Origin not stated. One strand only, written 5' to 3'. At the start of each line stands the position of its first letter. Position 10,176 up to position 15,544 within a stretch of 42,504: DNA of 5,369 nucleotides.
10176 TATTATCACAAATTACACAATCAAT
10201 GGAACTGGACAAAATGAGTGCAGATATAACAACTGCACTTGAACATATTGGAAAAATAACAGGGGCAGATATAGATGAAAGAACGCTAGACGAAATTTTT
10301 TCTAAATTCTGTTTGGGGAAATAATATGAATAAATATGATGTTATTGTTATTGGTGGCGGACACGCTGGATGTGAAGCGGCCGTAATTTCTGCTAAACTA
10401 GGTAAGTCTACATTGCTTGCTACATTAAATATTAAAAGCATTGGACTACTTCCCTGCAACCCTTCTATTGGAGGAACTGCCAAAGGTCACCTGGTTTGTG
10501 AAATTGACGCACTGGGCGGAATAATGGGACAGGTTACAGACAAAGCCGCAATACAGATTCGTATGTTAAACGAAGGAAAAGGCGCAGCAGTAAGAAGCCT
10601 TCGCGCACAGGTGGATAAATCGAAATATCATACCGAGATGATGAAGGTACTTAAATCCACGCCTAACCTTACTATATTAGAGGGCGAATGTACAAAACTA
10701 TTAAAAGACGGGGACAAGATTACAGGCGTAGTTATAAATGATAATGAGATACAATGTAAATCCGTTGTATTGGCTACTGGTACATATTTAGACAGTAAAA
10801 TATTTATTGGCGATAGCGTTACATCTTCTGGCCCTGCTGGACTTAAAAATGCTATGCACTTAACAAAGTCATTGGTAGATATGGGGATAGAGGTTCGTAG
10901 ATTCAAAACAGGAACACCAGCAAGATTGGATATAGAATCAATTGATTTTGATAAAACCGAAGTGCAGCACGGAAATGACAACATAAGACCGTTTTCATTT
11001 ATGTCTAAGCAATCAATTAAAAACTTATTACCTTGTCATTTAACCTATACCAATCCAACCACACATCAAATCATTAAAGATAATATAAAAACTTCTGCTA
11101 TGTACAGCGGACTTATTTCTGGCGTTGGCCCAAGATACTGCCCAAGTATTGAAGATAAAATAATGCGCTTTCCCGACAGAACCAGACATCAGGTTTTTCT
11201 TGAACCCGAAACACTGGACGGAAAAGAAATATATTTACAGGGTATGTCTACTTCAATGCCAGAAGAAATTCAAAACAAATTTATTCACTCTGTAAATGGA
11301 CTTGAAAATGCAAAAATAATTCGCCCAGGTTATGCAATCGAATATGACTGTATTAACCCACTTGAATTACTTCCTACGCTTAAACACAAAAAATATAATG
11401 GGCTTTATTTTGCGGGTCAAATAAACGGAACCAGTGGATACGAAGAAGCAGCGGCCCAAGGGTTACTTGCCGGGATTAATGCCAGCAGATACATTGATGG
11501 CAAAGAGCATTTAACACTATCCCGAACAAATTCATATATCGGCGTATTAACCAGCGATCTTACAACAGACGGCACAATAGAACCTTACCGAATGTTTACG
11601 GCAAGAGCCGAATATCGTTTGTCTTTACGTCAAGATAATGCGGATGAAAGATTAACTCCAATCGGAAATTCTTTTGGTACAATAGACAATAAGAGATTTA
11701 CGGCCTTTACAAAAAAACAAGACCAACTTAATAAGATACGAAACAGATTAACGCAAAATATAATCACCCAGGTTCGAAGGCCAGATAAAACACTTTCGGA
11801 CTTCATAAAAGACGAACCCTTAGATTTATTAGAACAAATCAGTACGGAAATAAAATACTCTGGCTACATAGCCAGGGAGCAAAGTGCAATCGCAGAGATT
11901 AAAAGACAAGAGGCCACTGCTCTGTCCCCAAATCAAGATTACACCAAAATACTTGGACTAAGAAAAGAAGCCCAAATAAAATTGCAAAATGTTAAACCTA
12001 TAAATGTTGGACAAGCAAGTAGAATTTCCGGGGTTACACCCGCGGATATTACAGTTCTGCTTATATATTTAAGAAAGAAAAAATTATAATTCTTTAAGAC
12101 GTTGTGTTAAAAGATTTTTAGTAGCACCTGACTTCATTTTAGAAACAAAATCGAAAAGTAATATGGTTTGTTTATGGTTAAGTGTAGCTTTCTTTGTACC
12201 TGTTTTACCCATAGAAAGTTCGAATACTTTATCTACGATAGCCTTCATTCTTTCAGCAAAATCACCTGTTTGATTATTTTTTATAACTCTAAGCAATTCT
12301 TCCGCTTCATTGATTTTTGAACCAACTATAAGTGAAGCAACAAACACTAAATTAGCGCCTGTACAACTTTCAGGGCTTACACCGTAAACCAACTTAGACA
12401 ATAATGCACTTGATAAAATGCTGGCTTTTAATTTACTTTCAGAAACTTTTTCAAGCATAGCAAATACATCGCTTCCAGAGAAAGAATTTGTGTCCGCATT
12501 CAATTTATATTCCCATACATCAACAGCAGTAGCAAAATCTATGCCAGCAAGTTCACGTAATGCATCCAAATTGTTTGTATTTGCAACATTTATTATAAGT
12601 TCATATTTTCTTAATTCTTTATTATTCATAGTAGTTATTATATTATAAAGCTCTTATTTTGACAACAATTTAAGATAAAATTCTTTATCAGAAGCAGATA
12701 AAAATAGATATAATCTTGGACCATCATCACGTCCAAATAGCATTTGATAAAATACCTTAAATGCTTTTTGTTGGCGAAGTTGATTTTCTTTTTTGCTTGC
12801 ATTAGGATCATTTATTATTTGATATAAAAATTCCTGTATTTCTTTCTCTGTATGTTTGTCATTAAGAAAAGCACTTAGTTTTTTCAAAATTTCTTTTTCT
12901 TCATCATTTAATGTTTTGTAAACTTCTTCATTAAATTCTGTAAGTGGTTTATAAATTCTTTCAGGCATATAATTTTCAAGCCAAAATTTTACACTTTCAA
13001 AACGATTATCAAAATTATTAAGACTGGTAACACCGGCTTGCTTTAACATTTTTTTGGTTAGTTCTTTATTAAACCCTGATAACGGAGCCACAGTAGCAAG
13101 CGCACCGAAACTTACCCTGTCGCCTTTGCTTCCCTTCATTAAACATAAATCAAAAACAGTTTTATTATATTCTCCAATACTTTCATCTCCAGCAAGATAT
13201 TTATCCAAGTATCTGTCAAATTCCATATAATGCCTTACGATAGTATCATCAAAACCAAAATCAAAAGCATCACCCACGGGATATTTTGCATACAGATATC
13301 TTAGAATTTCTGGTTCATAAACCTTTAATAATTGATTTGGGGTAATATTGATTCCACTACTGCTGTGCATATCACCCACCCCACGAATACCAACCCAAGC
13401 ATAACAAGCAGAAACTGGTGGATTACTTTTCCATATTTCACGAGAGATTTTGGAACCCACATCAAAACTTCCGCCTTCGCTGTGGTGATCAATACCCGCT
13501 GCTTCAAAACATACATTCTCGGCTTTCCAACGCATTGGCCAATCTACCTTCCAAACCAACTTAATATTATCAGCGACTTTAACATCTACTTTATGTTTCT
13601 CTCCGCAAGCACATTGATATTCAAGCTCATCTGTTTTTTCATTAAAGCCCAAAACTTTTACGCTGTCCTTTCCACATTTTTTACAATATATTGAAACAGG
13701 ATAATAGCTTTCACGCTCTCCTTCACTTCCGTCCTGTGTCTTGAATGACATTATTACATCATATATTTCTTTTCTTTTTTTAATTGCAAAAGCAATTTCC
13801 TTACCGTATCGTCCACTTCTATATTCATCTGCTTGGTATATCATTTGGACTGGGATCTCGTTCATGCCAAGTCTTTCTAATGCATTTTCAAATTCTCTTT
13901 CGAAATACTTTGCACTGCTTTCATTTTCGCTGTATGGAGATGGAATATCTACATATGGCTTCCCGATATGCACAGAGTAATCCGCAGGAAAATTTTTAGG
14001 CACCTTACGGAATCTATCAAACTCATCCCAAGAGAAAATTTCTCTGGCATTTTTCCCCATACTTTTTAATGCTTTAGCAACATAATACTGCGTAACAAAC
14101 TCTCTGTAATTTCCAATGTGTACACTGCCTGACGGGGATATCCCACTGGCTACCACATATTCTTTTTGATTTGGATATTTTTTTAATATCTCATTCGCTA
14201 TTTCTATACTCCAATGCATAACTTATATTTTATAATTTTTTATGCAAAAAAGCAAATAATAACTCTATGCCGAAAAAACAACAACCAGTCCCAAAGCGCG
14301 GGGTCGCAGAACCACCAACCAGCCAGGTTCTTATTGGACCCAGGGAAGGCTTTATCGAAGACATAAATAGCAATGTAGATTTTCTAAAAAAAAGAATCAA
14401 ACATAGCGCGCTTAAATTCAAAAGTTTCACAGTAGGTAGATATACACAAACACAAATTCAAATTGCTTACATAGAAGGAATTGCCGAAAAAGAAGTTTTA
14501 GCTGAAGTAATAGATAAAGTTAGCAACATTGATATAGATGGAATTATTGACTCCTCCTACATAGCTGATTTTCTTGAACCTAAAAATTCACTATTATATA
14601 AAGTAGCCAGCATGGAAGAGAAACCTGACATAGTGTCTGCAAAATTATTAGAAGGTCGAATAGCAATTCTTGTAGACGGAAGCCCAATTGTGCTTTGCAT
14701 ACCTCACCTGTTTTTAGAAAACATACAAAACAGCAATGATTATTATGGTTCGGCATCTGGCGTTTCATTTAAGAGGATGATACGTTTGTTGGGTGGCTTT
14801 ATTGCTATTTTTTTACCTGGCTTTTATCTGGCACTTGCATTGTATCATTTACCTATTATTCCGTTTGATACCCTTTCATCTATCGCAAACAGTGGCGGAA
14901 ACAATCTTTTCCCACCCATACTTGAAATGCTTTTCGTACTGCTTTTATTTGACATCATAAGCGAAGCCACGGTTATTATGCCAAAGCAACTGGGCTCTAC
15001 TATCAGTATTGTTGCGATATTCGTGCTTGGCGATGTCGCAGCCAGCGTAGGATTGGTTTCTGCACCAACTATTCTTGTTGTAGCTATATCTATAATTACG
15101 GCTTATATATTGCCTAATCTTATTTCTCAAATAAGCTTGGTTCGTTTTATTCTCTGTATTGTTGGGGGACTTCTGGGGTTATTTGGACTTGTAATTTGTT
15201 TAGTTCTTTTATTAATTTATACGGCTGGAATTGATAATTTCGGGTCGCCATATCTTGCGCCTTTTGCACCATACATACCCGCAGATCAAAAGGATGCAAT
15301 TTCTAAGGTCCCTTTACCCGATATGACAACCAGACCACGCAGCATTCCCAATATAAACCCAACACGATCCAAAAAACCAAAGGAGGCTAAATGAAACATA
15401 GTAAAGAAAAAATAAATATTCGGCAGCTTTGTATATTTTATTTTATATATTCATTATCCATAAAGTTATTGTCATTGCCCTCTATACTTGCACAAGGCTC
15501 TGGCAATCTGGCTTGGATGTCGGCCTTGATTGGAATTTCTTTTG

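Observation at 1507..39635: Genes that head transcription units have a -35/-10 ending 5-8 nt before the start codon and no SD, predicting pervasive leaderless mRNAs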

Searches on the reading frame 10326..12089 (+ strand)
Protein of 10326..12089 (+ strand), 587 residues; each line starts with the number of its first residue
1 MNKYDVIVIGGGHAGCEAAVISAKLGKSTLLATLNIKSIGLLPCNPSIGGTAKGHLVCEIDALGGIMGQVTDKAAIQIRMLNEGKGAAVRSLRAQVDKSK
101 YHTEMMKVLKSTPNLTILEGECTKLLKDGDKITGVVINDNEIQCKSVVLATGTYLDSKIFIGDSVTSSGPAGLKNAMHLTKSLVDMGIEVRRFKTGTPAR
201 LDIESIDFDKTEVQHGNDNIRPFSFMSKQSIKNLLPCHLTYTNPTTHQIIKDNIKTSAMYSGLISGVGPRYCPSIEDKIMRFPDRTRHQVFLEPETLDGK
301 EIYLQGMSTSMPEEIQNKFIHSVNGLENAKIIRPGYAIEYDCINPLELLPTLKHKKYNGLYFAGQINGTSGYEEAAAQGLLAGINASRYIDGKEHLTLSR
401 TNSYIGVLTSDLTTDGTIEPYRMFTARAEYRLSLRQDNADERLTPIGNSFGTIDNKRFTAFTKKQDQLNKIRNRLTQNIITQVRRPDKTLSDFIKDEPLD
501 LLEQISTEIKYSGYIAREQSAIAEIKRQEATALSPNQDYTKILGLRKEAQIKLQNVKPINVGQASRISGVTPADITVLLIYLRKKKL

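Call 11: search_protein_families(library=pfam, proteins=[window:10326-12089:+])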
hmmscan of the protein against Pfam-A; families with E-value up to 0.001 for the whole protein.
window:10326-12089:+ (587 aa): 8 families
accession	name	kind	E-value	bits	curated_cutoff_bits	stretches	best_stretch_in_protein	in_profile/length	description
PF01134.28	GIDA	-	2.7e-161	537.4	22.1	1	5-394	1-391/391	Glucose inhibited division protein A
PF13932.14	SAM_GIDA_C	-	7.9e-21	74.1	27.1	1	524-579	2-57/57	tRNA modifying enzyme MnmG/GidA C-terminal helical bundle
PF12831.13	FAD_oxidored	-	3.5e-08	33.6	27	1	5-152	1-145/416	FAD dependent oxidoreductase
PF07992.20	Pyr_redox_2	-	1.1e-06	28.7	26.1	1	4-153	1-109/291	Pyridine nucleotide-disulphide oxidoreductase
PF21680.2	GIDA_C_1st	-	1.8e-06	29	24.7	0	461-519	7-96/96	tRNA modifying enzyme MnmG/GidA C-terminal helical domain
PF01266.30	DAO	-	7e-05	23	27.9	0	87-158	136-208/353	FAD dependent oxidoreductase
PF03486.20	HI0933_like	-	0.0005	20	50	0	5-32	2-29/244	HI0933-like protein Rossmann domain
PF00890.30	FAD_binding_2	-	0.00053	19.7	20.4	0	5-33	1-29/414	FAD binding domain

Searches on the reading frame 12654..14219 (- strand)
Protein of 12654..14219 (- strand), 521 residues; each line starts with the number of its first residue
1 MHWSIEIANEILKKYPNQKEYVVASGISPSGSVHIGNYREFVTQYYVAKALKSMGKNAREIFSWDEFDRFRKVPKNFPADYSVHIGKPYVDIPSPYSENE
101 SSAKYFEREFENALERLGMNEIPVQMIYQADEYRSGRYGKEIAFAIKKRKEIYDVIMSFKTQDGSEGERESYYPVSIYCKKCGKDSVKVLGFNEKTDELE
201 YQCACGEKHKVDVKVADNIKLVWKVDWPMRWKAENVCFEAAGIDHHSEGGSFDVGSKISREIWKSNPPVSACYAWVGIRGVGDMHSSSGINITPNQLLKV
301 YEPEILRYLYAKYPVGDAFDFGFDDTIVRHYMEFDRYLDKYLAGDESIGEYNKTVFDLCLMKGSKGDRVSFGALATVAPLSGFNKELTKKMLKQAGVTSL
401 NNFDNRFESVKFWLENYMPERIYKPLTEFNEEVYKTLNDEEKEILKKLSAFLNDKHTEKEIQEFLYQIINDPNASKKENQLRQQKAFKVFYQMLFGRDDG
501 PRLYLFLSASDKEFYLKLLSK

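Call 11: search_protein_families(library=pfam, proteins=[window:12654-14219:-])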
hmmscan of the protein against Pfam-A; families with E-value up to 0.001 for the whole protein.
window:12654-14219:- (521 aa): 1 family
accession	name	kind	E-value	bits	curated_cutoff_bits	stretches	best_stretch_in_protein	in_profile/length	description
PF01921.24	tRNA-synt_1f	-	2.9e-106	355.9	27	1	1-358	1-356/360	tRNA synthetases class I (K)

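Call 22: find_related_loci(query=window:12654-14219:-, collection=metagenome_contigs, flank=10000)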
Query window:12654-14219:- (521 aa) in metagenome_contigs; peptide patterns used: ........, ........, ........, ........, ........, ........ (x = any residue, [..] = any of these).
600 stretches matched a pattern (row limit reached: there are more); 550 encode a relative of the query (tblastn E <= 1e-3); the best 80 are kept; 80 distinct loci.
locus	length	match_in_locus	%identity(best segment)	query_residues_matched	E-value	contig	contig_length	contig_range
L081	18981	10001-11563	76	1-521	0e+0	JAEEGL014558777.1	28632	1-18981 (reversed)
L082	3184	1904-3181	80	1-426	0e+0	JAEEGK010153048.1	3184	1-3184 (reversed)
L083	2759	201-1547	74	73-521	0e+0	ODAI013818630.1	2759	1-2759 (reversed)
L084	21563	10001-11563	77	1-521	0e+0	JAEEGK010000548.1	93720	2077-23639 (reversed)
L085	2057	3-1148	72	140-521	0e+0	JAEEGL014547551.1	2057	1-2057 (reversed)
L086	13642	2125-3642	53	1-520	0e+0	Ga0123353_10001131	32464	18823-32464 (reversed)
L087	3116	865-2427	53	1-519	0e+0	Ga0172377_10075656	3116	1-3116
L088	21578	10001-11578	52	1-519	6e-180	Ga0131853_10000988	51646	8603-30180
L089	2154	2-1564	52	1-520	0e+0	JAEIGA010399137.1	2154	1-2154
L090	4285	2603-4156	51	1-519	5e-179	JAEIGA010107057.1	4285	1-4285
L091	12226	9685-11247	50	1-519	1e-168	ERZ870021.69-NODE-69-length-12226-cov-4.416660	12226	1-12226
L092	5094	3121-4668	51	2-515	1e-170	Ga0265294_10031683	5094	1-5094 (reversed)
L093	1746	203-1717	49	1-520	0e+0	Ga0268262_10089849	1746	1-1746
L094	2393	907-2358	51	1-520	5e-178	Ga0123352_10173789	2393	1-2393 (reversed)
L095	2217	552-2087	50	1-510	1e-176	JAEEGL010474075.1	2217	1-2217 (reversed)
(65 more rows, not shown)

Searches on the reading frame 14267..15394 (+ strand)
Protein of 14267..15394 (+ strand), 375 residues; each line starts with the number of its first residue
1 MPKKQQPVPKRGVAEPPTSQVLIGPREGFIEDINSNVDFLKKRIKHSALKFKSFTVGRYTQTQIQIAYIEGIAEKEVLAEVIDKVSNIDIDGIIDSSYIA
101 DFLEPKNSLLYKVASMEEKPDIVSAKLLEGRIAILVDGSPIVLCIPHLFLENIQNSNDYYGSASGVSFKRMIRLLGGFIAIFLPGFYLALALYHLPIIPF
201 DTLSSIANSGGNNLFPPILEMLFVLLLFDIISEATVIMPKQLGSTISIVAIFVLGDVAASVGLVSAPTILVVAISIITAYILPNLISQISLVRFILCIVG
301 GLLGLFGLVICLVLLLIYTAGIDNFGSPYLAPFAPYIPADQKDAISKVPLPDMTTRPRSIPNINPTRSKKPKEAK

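Call 11: search_protein_families(library=pfam, proteins=[window:14267-15394:+])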
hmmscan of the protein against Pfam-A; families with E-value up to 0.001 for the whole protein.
window:14267-15394:+ (375 aa): 1 family
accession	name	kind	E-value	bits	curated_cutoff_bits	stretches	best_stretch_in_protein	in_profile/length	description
PF03323.18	GerA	-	4.5e-116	388.6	27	1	7-358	112-465/466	Bacillus/Clostridium GerA spore germination protein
